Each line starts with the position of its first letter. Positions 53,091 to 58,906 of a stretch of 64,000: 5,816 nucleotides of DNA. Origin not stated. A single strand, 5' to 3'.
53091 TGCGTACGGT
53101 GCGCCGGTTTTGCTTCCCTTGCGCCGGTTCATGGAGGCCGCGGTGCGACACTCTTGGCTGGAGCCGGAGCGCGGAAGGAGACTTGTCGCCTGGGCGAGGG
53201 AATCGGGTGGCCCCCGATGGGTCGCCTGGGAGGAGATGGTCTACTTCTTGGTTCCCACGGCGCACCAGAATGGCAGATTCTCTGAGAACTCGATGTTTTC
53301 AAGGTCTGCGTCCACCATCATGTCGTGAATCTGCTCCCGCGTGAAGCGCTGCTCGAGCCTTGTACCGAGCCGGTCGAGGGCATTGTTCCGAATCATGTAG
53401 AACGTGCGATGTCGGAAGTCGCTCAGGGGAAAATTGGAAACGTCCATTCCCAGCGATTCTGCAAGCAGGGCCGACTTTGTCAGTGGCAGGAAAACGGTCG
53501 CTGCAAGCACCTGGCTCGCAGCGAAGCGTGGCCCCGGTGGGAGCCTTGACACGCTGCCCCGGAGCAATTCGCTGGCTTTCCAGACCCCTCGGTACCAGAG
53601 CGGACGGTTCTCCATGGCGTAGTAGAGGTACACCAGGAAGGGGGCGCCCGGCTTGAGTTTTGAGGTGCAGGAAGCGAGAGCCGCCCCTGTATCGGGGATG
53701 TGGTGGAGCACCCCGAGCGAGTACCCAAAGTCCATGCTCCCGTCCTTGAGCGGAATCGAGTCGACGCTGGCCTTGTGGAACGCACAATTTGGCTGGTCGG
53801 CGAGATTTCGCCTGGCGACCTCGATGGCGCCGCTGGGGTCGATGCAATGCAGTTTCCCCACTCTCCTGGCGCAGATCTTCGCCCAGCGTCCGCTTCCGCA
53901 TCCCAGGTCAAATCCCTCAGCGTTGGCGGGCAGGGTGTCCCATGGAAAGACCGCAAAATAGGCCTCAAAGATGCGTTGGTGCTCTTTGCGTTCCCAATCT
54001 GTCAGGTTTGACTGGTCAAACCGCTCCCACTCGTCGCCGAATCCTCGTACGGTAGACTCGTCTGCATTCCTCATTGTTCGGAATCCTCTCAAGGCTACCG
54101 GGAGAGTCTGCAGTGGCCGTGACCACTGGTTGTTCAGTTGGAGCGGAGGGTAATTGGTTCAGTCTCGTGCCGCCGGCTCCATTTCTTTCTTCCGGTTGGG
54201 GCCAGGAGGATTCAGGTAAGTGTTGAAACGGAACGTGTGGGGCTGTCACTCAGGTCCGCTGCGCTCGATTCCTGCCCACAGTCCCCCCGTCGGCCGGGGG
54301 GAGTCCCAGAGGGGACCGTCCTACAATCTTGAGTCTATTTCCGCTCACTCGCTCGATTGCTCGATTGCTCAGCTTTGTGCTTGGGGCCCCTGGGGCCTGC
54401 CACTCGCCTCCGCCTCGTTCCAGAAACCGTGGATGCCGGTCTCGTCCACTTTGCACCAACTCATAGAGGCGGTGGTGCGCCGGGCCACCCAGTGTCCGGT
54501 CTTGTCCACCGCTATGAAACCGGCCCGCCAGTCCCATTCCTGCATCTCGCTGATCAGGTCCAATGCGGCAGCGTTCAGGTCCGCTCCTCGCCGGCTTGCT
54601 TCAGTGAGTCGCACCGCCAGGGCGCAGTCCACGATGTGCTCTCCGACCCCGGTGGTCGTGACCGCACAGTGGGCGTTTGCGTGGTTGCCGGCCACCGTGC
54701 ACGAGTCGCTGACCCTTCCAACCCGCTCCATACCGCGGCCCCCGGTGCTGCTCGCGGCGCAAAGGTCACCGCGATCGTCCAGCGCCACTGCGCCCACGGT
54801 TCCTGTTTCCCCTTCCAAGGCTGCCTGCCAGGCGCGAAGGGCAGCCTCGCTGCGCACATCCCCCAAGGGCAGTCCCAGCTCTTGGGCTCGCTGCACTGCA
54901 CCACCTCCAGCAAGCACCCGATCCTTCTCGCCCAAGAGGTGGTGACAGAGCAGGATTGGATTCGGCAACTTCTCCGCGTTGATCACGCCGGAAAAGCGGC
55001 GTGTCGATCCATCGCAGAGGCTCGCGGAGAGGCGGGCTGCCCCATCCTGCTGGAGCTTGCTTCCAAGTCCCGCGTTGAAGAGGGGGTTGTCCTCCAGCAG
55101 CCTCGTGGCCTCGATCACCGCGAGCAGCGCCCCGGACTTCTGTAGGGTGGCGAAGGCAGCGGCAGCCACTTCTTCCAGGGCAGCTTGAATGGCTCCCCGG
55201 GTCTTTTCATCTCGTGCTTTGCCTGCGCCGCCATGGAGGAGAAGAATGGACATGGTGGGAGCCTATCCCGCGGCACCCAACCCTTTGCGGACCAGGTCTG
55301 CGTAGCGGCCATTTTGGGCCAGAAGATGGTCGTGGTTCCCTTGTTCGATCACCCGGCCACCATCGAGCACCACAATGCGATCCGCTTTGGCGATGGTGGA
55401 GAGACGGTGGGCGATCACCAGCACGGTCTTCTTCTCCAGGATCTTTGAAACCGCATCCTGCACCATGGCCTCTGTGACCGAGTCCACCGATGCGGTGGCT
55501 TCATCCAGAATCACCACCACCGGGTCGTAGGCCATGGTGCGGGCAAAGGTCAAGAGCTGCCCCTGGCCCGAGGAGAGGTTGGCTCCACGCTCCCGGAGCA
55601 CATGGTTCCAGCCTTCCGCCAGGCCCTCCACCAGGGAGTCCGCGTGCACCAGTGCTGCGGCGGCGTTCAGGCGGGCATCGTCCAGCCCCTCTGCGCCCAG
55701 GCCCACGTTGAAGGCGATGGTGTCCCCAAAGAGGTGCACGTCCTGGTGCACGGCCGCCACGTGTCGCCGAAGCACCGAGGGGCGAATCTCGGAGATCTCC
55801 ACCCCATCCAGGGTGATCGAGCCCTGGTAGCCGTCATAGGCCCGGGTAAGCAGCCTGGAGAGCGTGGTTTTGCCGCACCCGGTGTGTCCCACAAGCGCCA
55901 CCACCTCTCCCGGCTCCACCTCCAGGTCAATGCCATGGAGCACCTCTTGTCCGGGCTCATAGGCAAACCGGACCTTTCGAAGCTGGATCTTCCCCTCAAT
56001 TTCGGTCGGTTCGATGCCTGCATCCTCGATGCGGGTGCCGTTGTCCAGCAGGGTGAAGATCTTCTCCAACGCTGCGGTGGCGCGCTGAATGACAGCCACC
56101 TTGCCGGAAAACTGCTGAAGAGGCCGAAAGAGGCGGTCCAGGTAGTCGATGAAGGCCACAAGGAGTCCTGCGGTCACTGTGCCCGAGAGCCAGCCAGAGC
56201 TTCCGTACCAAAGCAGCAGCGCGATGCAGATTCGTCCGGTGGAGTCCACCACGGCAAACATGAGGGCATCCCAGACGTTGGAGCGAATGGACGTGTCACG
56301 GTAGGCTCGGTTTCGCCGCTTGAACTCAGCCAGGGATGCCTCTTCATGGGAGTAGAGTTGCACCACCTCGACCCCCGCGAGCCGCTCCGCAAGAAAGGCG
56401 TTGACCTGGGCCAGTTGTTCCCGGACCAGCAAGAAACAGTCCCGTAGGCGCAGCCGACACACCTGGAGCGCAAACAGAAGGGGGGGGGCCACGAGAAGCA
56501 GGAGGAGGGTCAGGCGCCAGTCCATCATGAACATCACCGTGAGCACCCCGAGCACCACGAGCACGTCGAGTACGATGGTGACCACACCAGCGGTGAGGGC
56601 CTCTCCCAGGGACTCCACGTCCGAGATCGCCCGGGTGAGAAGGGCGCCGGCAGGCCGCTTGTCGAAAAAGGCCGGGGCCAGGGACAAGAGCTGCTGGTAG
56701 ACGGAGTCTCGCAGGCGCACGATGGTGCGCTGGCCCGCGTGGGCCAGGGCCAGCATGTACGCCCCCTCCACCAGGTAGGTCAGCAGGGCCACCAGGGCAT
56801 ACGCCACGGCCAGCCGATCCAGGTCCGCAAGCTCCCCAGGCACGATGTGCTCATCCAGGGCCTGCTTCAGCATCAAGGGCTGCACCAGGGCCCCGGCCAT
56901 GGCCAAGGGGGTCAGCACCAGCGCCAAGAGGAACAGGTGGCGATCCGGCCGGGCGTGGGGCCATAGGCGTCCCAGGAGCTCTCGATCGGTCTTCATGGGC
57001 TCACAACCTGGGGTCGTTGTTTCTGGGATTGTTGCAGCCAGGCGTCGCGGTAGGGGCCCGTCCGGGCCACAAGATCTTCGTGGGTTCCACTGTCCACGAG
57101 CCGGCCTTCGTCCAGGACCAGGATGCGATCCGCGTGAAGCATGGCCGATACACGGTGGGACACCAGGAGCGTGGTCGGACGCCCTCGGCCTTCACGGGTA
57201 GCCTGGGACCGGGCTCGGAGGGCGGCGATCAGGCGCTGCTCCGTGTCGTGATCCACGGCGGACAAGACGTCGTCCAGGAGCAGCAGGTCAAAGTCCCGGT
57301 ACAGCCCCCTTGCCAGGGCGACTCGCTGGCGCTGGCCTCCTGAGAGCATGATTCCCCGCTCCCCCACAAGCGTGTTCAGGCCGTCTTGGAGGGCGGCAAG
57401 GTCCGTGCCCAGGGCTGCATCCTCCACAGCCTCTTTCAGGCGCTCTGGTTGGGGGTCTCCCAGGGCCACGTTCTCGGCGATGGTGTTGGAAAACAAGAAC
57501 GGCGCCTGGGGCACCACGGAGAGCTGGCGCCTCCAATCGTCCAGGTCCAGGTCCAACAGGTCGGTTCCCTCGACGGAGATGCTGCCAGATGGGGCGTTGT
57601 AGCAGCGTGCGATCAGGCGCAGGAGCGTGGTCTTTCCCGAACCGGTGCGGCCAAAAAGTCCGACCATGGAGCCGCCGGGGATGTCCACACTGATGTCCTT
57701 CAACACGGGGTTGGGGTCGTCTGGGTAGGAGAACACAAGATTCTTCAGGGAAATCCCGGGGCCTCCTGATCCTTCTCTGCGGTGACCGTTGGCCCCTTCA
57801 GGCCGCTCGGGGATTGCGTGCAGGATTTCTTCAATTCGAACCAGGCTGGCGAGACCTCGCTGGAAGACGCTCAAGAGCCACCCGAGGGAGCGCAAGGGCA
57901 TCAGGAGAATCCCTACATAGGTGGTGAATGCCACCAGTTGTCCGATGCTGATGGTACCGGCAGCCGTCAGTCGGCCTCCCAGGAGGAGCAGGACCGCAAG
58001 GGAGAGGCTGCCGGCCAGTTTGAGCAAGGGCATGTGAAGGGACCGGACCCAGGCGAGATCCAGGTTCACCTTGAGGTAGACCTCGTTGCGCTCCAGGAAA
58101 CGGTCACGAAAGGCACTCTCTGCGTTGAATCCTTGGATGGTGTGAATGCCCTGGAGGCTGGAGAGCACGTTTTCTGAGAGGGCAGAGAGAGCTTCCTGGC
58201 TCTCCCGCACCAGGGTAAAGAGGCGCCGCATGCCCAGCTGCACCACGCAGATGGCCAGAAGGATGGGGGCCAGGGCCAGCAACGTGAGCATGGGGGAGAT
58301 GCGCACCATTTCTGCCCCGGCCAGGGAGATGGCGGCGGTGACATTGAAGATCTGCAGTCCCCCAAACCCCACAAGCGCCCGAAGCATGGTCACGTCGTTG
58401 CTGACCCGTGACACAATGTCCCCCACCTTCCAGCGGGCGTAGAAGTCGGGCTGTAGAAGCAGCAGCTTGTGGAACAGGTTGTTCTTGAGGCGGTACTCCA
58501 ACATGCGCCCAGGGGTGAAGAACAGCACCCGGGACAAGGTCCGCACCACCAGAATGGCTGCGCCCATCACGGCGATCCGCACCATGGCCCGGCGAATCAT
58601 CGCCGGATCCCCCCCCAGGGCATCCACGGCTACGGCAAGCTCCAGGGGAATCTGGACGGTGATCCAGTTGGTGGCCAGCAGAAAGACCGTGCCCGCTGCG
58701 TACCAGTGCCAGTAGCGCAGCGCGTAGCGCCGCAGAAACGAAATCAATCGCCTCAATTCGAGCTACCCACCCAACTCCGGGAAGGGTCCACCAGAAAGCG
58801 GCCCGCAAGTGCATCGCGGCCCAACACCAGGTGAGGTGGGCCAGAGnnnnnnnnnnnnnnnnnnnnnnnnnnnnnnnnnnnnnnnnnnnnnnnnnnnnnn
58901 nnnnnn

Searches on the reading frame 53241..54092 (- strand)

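Call 44: search_protein_families(library=pfam, proteins=[window:53241-54092:-], max_evalue=0.001)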
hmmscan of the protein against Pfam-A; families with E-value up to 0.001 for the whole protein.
window:53241-54092:- (283 aa): 5 families
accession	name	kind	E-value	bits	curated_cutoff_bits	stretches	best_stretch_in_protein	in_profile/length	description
PF08241.18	Methyltransf_11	-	9.1e-18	65.1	21.2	1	62-152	2-93/95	Methyltransferase domain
PF13649.12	Methyltransf_25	-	1.9e-16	60.9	27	1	62-149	3-96/97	Methyltransferase domain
PF08242.18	Methyltransf_12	-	1.3e-11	45.5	30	1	62-151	2-97/98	Methyltransferase domain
PF13489.12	Methyltransf_23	-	1.4e-10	41.6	27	1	49-154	17-116/164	Methyltransferase domain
PF13847.12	Methyltransf_31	-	2.5e-10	40.6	27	1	61-158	8-113/145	Methyltransferase domain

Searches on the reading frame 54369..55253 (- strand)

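Call 44: search_protein_families(library=pfam, proteins=[window:54369-55253:-], max_evalue=0.001)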
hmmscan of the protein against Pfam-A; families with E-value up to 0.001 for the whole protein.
window:54369-55253:- (294 aa): 1 family
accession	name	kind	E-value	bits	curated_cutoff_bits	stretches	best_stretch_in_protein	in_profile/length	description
PF01112.23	Asparaginase_2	-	1e-62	212.5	27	2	146-275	172-304/309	Asparaginase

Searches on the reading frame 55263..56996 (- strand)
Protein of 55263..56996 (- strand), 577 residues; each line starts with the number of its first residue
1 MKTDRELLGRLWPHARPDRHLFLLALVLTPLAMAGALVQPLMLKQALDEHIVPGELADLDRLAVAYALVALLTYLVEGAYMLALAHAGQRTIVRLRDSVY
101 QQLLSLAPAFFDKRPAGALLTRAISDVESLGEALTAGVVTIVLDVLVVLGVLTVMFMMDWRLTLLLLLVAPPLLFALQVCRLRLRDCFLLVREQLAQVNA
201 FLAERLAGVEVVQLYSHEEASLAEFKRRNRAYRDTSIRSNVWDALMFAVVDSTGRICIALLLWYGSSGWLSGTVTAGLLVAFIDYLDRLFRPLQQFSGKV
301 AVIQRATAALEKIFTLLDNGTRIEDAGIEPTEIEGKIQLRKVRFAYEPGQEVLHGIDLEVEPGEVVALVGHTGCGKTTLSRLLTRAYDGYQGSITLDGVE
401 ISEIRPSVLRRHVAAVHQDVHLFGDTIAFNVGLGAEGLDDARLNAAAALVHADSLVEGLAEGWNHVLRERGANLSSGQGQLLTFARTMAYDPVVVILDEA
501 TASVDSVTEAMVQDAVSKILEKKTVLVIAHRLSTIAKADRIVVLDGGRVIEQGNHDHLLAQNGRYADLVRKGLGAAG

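Call 44: search_protein_families(library=pfam, proteins=[window:55263-56996:-], max_evalue=0.001)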
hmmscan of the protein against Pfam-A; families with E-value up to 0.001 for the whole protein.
window:55263-56996:- (577 aa): 4 families
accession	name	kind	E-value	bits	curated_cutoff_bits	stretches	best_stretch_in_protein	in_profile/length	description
PF00664.28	ABC_membrane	-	6.3e-49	167.5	28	1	23-292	2-273/274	ABC transporter transmembrane region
PF00005.33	ABC_tran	-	7.4e-27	95.1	25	1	353-502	1-137/137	ABC transporter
PF13401.12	AAA_22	-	0.00019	22.2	27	1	365-502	7-95/130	AAA domain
PF02463.25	SMC_N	-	0.00042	20.2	40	0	473-542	136-209/220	RecF/RecN/SMC N terminal domain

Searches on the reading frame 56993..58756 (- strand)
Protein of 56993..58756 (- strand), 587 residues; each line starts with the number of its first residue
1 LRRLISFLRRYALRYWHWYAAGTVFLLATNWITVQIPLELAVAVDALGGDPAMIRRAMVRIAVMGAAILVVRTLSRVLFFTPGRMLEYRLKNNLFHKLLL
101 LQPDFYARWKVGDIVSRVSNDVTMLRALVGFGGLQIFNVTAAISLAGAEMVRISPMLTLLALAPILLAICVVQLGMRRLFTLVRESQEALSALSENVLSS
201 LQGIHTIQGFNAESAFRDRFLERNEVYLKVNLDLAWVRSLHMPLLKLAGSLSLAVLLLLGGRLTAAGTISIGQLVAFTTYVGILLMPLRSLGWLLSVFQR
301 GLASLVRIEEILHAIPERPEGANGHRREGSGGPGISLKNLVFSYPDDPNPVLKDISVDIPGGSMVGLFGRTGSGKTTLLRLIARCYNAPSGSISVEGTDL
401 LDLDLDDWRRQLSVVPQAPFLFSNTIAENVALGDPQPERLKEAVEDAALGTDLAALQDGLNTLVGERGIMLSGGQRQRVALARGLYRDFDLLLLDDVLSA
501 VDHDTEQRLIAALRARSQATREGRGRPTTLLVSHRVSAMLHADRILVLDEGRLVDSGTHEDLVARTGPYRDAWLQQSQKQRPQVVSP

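Call 44: search_protein_families(library=pfam, proteins=[window:56993-58756:-], max_evalue=0.001)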
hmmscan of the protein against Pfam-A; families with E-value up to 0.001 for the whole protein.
window:56993-58756:- (587 aa): 2 families
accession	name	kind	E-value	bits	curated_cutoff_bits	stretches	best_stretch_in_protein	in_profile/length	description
PF00664.28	ABC_membrane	-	4.1e-35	122.2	28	1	21-288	3-274/274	ABC transporter transmembrane region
PF00005.33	ABC_tran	-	4.4e-29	102.3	25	1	352-497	1-135/137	ABC transporter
